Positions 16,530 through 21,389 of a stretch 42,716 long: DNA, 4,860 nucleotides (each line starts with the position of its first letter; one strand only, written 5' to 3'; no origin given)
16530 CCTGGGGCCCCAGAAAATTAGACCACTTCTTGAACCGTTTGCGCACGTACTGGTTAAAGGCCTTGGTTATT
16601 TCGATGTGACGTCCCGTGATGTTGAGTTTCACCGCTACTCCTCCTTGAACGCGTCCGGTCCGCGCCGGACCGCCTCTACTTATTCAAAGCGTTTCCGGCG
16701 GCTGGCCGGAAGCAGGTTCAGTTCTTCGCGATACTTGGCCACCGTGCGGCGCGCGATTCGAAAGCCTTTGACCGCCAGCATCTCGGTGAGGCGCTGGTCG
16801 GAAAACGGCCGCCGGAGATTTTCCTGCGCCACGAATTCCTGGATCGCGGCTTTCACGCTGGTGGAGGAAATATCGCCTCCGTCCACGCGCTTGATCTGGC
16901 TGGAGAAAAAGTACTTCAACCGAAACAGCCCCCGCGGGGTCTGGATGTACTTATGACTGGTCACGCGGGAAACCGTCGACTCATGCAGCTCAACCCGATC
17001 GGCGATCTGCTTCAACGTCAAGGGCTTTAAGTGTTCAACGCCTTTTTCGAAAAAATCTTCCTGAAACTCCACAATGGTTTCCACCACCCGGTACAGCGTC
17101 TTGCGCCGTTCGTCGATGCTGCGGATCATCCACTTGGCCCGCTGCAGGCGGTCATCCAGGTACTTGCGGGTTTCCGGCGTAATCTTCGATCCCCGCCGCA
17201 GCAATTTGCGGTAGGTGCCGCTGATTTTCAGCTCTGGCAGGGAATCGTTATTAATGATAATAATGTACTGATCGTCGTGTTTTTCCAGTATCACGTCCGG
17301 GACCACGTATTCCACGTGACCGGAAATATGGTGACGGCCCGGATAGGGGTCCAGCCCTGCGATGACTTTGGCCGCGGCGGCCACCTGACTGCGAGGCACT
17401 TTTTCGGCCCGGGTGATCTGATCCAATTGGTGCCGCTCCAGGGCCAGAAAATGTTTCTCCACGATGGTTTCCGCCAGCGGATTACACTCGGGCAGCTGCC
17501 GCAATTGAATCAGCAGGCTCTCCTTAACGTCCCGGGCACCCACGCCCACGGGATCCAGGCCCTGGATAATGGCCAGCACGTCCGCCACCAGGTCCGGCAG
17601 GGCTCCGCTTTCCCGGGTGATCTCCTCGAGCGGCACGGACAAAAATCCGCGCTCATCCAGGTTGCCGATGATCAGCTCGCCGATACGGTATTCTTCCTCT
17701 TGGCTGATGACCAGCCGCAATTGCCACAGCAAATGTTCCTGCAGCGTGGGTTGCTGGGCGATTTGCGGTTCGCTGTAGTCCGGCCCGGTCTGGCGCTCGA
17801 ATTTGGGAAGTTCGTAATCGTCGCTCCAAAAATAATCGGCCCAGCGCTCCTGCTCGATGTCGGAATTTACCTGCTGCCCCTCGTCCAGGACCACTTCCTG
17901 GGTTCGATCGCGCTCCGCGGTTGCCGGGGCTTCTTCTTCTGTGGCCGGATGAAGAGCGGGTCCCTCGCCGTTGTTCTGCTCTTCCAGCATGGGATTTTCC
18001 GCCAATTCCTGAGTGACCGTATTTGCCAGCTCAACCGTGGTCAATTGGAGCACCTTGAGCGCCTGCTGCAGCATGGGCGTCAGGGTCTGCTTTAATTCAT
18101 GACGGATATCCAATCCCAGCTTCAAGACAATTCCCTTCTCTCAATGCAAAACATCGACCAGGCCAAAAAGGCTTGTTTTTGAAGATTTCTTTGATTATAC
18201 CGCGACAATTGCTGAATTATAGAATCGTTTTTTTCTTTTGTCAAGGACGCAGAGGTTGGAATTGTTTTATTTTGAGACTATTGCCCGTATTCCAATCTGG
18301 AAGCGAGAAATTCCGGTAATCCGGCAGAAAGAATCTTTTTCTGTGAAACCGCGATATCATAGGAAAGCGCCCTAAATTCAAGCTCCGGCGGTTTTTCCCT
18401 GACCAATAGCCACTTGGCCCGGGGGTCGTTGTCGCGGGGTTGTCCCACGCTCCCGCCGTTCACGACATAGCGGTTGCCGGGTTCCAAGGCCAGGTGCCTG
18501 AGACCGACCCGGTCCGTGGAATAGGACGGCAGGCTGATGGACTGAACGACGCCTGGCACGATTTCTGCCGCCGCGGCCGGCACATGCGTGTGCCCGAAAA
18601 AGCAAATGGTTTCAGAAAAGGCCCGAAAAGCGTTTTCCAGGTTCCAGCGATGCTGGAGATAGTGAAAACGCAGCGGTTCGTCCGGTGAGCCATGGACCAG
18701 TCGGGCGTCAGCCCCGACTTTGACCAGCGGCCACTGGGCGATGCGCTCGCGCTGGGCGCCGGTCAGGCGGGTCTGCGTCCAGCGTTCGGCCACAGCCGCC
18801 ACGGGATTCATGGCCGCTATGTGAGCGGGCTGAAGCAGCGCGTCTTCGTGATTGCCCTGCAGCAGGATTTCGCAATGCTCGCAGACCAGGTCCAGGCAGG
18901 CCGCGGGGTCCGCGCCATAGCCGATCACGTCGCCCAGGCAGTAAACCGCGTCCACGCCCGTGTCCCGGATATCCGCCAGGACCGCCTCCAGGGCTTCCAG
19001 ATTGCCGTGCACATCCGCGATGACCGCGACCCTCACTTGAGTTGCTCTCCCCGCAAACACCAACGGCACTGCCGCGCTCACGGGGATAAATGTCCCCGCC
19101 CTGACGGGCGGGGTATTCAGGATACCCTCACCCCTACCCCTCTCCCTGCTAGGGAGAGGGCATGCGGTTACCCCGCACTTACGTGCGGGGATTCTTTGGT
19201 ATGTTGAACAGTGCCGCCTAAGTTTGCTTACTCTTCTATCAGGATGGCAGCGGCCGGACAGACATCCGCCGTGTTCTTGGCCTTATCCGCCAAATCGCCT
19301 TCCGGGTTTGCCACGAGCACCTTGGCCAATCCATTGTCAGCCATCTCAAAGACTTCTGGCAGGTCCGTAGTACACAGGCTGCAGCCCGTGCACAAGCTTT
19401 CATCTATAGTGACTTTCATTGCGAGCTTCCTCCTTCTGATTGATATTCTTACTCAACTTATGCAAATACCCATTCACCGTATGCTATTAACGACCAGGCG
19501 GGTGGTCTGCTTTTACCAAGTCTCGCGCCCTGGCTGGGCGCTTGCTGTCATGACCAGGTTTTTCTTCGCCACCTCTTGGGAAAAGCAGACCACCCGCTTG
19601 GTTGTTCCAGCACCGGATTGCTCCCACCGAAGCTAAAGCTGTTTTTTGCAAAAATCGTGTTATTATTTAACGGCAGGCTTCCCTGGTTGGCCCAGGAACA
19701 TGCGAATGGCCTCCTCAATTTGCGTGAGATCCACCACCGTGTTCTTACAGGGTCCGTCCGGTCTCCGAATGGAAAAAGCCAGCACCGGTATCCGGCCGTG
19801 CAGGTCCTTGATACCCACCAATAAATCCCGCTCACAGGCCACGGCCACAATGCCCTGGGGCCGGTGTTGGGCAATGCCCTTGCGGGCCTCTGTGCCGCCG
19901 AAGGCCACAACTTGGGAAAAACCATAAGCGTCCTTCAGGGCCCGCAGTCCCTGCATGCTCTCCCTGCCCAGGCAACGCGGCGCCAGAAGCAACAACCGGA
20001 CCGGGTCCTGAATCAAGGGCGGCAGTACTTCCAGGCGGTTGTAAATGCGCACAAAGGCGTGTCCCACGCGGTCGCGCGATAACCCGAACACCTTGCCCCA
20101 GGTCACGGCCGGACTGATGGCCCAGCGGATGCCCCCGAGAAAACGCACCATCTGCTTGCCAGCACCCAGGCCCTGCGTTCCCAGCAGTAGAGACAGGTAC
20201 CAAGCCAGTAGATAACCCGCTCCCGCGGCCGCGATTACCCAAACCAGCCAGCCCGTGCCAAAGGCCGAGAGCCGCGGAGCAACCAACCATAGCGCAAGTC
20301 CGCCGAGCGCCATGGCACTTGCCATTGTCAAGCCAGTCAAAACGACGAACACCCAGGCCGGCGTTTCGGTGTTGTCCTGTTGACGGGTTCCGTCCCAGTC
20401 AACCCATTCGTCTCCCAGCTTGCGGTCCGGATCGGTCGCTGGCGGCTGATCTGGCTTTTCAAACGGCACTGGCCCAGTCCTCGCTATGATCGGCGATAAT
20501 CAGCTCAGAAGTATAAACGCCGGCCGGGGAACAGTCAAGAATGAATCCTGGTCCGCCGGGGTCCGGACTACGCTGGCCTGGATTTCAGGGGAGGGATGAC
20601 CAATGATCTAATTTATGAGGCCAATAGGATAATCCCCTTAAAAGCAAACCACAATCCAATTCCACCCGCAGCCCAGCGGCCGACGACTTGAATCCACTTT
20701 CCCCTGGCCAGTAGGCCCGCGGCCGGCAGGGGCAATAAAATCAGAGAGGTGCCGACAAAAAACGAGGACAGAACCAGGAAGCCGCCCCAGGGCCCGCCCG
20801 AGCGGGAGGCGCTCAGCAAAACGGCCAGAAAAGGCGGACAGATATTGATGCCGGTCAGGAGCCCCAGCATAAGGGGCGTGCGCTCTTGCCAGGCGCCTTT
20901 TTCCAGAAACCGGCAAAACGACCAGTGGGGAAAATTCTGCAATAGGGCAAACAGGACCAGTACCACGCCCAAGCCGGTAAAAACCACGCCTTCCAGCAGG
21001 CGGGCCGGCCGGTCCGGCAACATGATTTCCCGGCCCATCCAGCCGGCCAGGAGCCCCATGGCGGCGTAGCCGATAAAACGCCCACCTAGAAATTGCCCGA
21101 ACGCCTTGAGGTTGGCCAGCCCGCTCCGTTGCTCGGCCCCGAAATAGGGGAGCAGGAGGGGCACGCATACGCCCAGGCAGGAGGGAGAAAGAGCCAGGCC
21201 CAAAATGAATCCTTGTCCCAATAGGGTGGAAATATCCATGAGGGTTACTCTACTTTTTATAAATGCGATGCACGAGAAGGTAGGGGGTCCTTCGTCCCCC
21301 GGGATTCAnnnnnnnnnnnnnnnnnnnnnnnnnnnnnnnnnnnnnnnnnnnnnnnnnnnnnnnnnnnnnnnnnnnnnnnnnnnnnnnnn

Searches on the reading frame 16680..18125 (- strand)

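Call 15: search_protein_families(library=pfam, proteins=[window:16680-18125:-], max_evalue=0.001)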
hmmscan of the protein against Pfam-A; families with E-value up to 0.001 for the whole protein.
window:16680-18125:- (481 aa): 3 families
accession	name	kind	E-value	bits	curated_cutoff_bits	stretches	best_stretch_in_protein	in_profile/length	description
PF04552.19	Sigma54_DBD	-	1.5e-61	207.3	22.8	1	321-479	2-160/160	Sigma-54, DNA binding domain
PF04963.19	Sigma54_CBD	-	2.7e-55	187.4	22.9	1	119-305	3-185/185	Sigma-54 factor, core binding domain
PF00309.25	Sigma54_AID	-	1.3e-13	50.9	23.8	1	5-49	2-46/46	Sigma-54 factor, Activator interacting domain (AID)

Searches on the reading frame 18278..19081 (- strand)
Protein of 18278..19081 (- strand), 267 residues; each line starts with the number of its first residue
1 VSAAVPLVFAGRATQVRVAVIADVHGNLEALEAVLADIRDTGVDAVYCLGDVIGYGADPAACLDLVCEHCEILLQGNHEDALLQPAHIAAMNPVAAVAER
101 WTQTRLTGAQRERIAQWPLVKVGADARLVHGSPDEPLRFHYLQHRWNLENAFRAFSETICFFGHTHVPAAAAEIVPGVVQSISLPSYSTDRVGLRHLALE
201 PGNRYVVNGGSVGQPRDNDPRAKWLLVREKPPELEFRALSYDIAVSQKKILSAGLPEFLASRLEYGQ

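Call 3: search_protein_families(library=pfam, proteins=[window:18278-19081:-], max_evalue=0.01)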
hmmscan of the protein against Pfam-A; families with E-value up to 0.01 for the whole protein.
window:18278-19081:- (267 aa): 3 families
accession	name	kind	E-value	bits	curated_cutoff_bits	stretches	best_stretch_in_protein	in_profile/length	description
PF00149.33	Metallophos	-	2.9e-15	57.6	21.5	1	17-168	2-191/191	Calcineurin-like phosphoesterase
PF12850.12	Metallophos_2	-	3.4e-14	53.5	27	1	17-224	2-146/154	Calcineurin-like phosphoesterase superfamily domain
PF14582.11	Metallophos_3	-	0.0024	17.7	28.2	1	15-57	5-47/259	Metallophosphoesterase, calcineurin superfamily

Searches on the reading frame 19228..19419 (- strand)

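Call 58: search_protein_families(library=pfam, proteins=[window:19228-19419:-], max_evalue=0.00001)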
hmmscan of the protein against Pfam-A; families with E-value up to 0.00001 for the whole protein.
window:19228-19419:- (63 aa): 2 families
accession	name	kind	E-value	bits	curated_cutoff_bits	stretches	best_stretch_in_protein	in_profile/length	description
PF13459.11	Fer4_15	-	5.2e-13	49.9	22.4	1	3-61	1-66/66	4Fe-4S single cluster domain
PF13370.11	Fer4_13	-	6e-11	43.3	24.5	1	5-59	1-56/58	4Fe-4S single cluster domain of Ferredoxin I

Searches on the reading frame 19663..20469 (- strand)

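Call 3: search_protein_families(library=pfam, proteins=[window:19663-20469:-], max_evalue=0.01)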
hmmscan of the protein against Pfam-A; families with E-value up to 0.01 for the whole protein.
window:19663-20469:- (268 aa): 1 family
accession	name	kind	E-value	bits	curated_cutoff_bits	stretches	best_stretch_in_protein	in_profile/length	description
PF01976.22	DUF116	-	5.1e-22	78.4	25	1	172-255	73-155/155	Protein of unknown function DUF116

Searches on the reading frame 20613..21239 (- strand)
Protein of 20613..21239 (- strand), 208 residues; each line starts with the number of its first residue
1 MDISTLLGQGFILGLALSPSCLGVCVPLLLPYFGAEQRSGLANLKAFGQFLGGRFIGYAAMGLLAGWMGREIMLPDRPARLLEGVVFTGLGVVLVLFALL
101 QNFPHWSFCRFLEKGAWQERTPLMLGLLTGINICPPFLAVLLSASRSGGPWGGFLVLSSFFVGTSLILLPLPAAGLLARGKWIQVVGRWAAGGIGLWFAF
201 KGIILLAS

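Call 3: search_protein_families(library=pfam, proteins=[window:20613-21239:-], max_evalue=0.01)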
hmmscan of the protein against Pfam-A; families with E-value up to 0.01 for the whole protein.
window:20613-21239:- (208 aa): 1 family
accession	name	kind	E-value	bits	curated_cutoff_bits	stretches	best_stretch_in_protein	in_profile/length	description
PF13386.12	DsbD_2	-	1.9e-19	70.8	24.9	1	11-192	3-191/199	Cytochrome C biogenesis protein transmembrane region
